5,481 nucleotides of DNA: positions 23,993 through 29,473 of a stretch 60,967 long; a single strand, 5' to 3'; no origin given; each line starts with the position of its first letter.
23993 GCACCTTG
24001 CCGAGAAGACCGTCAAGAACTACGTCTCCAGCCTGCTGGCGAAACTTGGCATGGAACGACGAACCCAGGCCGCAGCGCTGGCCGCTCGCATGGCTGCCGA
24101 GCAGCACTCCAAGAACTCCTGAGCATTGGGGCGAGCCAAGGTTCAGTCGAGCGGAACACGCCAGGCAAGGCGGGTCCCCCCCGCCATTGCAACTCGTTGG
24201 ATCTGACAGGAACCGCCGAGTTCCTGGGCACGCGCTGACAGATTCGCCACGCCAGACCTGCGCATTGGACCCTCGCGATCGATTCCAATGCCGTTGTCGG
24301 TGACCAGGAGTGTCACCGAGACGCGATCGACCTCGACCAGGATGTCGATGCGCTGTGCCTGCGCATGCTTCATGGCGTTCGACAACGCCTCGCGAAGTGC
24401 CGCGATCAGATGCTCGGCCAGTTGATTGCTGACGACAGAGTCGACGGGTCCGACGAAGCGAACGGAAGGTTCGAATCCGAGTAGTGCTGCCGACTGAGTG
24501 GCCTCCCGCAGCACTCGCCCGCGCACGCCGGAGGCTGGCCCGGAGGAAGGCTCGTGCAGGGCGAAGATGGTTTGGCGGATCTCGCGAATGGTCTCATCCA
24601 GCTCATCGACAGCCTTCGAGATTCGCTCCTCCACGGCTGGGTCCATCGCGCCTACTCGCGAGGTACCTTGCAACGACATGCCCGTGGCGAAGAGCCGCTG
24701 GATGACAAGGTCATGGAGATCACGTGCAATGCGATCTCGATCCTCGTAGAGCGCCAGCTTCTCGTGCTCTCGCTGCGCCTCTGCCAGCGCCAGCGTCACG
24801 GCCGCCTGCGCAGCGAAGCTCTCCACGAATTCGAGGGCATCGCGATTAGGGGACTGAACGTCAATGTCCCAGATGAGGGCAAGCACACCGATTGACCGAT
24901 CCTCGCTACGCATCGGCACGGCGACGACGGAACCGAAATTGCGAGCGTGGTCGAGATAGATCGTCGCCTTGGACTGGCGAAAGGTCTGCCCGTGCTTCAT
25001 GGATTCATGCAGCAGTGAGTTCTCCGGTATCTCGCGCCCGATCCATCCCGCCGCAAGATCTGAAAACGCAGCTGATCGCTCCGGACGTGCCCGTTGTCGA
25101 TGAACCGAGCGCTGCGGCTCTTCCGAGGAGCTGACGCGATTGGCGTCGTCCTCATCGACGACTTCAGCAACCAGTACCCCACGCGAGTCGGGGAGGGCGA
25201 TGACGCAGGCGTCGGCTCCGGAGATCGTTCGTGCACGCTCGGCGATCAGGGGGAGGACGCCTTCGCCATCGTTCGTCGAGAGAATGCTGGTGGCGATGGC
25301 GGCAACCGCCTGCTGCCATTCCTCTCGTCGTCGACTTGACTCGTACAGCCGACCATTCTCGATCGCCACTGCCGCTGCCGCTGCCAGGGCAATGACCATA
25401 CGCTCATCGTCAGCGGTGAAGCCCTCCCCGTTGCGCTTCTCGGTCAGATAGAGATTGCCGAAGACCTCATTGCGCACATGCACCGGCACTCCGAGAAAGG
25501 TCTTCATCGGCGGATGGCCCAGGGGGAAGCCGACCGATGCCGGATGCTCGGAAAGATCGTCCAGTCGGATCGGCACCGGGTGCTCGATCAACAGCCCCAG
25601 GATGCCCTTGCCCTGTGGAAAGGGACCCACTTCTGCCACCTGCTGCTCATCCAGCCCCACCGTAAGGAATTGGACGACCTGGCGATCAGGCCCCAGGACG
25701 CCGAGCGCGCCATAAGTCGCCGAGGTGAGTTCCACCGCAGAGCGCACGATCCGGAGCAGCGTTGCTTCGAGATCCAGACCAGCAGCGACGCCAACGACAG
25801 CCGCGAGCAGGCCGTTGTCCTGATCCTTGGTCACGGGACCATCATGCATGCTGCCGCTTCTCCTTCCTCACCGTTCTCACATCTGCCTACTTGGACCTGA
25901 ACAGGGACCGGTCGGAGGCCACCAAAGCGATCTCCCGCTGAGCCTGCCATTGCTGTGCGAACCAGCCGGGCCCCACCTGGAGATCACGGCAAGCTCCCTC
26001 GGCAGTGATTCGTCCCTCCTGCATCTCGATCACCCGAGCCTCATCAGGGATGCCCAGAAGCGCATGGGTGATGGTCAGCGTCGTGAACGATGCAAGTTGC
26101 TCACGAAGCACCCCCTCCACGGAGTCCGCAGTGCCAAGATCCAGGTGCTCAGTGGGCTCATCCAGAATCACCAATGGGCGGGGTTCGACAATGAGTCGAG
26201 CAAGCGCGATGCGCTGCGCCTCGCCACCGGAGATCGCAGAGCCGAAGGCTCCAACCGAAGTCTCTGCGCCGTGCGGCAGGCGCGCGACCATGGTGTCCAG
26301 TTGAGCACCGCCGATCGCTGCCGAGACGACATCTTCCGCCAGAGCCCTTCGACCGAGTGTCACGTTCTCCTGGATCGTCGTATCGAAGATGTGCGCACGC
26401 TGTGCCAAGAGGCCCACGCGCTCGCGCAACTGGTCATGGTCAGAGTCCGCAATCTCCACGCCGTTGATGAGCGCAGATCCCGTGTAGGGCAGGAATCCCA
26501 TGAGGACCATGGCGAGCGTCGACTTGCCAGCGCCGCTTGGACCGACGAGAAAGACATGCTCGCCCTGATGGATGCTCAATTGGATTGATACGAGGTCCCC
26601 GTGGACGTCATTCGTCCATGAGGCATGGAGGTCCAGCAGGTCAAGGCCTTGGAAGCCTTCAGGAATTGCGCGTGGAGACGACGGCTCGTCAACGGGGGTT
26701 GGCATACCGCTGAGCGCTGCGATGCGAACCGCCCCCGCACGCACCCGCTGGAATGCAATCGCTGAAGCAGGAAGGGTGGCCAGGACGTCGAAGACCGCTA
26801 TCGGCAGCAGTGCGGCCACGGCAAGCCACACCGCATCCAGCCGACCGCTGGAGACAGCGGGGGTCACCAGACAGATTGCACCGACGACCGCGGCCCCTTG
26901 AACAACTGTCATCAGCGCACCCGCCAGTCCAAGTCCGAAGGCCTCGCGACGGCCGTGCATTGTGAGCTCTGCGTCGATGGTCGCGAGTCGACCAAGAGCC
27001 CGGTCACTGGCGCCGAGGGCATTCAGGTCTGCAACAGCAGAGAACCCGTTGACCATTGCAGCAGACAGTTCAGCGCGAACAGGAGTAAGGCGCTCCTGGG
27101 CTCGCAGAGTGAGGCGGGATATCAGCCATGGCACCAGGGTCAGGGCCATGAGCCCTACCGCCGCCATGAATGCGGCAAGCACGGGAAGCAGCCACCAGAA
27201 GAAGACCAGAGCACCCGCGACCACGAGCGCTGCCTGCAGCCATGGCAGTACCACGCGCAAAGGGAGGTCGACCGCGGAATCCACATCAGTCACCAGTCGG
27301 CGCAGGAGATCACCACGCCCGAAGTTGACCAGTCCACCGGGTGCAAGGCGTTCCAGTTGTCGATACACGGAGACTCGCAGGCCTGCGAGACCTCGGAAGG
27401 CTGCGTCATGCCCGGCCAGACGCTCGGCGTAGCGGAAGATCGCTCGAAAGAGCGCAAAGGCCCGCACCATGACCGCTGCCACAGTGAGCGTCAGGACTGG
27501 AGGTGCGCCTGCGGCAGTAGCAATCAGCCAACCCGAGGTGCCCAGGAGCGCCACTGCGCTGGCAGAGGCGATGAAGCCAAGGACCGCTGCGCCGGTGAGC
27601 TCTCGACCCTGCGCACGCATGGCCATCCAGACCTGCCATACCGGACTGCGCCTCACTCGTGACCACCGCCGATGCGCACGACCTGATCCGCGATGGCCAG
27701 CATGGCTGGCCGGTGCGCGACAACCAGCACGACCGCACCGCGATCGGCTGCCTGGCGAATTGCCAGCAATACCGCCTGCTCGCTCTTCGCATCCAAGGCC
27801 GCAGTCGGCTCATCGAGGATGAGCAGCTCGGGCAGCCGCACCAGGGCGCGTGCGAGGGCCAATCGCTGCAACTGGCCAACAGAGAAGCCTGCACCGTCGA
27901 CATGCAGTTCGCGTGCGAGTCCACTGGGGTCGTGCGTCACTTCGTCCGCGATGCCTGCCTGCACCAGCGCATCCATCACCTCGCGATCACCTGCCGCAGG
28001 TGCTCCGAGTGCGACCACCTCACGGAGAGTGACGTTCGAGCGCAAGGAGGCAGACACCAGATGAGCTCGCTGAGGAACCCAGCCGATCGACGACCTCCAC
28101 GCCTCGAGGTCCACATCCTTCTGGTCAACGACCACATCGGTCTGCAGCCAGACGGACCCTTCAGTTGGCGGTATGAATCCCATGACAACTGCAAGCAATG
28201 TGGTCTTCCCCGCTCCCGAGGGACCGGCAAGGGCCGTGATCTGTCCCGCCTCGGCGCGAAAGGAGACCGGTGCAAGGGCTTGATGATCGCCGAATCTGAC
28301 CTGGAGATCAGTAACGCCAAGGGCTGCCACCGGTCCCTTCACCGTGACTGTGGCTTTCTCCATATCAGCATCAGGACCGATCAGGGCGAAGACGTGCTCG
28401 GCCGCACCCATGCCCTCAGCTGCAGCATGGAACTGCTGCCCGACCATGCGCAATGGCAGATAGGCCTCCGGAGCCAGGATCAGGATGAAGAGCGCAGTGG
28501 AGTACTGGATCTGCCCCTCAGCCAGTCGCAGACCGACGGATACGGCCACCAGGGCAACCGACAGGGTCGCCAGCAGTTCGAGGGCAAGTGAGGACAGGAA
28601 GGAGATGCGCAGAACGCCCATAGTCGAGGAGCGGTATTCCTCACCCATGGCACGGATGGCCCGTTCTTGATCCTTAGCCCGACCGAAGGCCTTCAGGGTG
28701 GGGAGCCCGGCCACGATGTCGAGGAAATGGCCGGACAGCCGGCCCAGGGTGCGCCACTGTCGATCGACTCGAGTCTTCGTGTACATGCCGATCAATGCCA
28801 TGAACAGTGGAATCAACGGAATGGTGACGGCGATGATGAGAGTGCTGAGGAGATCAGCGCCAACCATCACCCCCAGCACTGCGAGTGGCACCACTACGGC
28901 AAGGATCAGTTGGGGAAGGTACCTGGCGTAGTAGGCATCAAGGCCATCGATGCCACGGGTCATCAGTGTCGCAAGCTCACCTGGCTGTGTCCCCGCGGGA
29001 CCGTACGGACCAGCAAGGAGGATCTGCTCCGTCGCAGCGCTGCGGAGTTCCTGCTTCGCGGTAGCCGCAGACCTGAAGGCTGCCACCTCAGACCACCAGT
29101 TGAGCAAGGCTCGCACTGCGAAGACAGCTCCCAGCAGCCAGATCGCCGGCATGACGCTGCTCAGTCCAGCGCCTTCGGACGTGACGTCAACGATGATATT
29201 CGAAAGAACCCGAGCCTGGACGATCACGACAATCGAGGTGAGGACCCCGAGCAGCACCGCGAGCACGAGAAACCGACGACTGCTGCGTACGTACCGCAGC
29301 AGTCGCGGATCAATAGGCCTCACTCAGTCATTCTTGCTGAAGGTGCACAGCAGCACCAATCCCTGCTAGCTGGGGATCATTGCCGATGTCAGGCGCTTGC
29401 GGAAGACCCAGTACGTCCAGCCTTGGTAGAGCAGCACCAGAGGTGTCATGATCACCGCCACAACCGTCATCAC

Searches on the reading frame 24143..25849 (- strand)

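Call 35: search_protein_families(library=pfam, proteins=[window:24143-25849:-], max_evalue=0.00001)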
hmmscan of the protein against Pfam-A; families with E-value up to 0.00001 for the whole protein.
window:24143-25849:- (568 aa): 5 families
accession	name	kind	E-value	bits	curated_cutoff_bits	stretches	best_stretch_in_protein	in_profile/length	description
PF13185.12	GAF_2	-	2.9e-28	99.2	28.6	2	25-164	2-136/136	GAF domain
PF01590.32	GAF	-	8.1e-28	98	22.4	2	26-163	1-133/133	GAF domain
PF13492.12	GAF_3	-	1e-13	52.3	27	0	271-352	69-126/129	GAF domain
PF07730.19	HisKA_3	-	1.8e-13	51.2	24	1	371-434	2-66/68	Histidine kinase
PF02518.31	HATPase_c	-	5.1e-09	37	26.4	1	479-567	4-109/111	Histidine kinase-, DNA gyrase B-, and HSP90-like ATPase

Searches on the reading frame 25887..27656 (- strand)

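Call 35: search_protein_families(library=pfam, proteins=[window:25887-27656:-], max_evalue=0.00001)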
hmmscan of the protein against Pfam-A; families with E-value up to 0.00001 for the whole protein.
window:25887-27656:- (589 aa): 2 families
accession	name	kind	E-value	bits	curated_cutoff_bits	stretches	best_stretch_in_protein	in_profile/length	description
PF00005.33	ABC_tran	-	1.7e-28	100.4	25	1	357-502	3-136/137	ABC transporter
PF00664.28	ABC_membrane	-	1.8e-08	34.8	28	1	26-274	11-256/274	ABC transporter transmembrane region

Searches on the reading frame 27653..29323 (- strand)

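Call 35: search_protein_families(library=pfam, proteins=[window:27653-29323:-], max_evalue=0.00001)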
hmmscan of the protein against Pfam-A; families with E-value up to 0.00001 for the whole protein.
window:27653-29323:- (556 aa): 3 families
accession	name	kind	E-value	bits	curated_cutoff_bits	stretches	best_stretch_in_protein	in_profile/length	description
PF00005.33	ABC_tran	-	2.9e-28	99.6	25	1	351-508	2-137/137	ABC transporter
PF00664.28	ABC_membrane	-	1.3e-27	97.7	28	1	20-281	2-264/274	ABC transporter transmembrane region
PF02463.25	SMC_N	-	5.9e-07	29.6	40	0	490-551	151-211/220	RecF/RecN/SMC N terminal domain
